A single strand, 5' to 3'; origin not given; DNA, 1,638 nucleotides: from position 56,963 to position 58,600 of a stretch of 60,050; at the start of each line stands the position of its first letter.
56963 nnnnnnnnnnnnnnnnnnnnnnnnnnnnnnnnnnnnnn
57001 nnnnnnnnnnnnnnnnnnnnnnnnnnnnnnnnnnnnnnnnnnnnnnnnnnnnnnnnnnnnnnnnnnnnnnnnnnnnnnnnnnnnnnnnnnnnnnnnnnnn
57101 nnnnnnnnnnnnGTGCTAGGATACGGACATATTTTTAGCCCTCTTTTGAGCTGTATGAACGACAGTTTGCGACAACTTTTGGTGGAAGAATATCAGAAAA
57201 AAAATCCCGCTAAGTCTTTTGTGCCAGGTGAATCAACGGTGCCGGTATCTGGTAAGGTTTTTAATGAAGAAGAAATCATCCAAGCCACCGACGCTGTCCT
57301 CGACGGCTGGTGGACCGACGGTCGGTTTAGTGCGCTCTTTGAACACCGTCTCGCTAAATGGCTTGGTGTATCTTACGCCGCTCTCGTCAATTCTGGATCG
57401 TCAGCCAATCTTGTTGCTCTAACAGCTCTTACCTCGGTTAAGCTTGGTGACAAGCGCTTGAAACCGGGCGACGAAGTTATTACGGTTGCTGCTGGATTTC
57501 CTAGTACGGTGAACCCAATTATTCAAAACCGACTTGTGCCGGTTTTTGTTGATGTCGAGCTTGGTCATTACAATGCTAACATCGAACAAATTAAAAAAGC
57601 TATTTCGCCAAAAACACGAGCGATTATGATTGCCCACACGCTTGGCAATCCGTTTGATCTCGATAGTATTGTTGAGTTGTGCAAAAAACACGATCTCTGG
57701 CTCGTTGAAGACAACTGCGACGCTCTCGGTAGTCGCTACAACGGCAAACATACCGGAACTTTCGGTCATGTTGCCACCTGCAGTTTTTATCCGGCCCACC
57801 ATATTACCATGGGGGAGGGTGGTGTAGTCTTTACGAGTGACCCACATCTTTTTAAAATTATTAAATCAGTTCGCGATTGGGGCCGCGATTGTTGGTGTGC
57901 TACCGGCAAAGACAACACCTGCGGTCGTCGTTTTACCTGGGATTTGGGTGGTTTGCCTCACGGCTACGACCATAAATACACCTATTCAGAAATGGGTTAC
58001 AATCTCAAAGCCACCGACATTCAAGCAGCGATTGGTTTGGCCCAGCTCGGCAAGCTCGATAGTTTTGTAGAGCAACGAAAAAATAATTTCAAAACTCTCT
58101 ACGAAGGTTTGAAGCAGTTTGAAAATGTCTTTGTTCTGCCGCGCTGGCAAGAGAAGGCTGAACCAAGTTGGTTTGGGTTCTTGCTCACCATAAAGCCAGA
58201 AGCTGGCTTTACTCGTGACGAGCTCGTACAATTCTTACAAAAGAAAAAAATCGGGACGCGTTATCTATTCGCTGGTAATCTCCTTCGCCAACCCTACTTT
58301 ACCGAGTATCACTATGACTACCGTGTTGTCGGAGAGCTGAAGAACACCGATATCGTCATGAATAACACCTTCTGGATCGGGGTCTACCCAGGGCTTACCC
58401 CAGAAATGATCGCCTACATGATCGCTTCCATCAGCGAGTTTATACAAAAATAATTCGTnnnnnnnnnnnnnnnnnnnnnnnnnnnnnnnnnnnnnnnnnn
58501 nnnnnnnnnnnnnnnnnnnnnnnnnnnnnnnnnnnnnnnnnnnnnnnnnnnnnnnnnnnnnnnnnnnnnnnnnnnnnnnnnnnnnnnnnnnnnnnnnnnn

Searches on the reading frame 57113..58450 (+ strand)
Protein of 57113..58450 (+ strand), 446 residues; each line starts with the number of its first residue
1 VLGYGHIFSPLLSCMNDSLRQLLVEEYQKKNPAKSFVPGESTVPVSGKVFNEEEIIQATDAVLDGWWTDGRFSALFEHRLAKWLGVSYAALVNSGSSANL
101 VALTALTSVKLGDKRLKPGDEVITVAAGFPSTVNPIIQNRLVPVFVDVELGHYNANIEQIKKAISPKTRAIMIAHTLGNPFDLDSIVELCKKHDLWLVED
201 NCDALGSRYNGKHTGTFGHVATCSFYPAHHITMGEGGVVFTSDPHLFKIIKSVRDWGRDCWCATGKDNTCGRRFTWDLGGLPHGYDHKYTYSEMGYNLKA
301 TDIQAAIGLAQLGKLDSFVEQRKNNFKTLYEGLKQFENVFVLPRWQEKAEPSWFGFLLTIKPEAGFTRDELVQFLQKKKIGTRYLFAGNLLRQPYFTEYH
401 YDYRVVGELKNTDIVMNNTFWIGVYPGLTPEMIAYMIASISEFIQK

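Call 37: search_protein_families(library=ncbifam, proteins=[window:57113-58450:+], max_evalue=0.00001)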
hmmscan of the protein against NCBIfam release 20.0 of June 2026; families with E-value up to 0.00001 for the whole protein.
window:57113-58450:+ (446 aa): 13 families
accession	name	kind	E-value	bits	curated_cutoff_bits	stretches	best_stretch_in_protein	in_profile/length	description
NF011936.0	PRK15407.1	equivalog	1.2e-213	709.7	423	1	22-445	16-437/440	lipopolysaccharide biosynthesis protein RfbH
TIGR03588.1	PseC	equivalog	4.4e-56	190.4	423.5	1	44-442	3-378/380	UDP-4-amino-4,6-dideoxy-N-acetyl-beta-L-altrosamine transaminase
TIGR04181.1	NHT_00031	hypoth_equivalog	8.9e-52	176.1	420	2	49-253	7-220/359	LegC family aminotransferase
NF008658.2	PRK11658.1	equivalog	5.9e-47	160.1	631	1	43-445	5-378/379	UDP-4-amino-4-deoxy-L-arabinose aminotransferase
NF008687.0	PRK11706.1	equivalog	7.2e-46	156.6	375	1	54-444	13-374/375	dTDP-4-amino-4,6-dideoxygalactose transaminase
TIGR02379.1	ECA_wecE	subfamily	8e-37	126.9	434.85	1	52-443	13-374/376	dTDP-4-amino-4,6-dideoxy-D-glucose transaminase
TIGR04427.1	PLP_DesI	equivalog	1.2e-28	100.3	650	2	55-260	34-231/390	dTDP-4-dehydro-6-deoxyglucose aminotransferase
NF004770.0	PRK06108.1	subfamily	3.3e-09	36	422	1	116-202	117-211/396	pyridoxal phosphate-dependent aminotransferase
NF006488.0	PRK08912.1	equivalog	7.5e-07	28.4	498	1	115-201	107-199/387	aminotransferase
TIGR01326.1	OAH_OAS_sulfhy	subfamily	1.4e-06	27.3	495.1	1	75-203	61-181/418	O-acetylhomoserine aminocarboxypropyltransferase/cysteine synthase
NF005744.0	PRK07568.1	subfamily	2.4e-06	26.6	389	1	117-201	110-202/398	pyridoxal phosphate-dependent aminotransferase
NF005817.0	PRK07683.1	equivalog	2.9e-06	26.2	575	1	116-202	110-202/387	aminotransferase A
NF004650.0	PRK05994.1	equivalog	6.7e-06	25.2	667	0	74-204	66-188/427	O-acetylhomoserine aminocarboxypropyltransferase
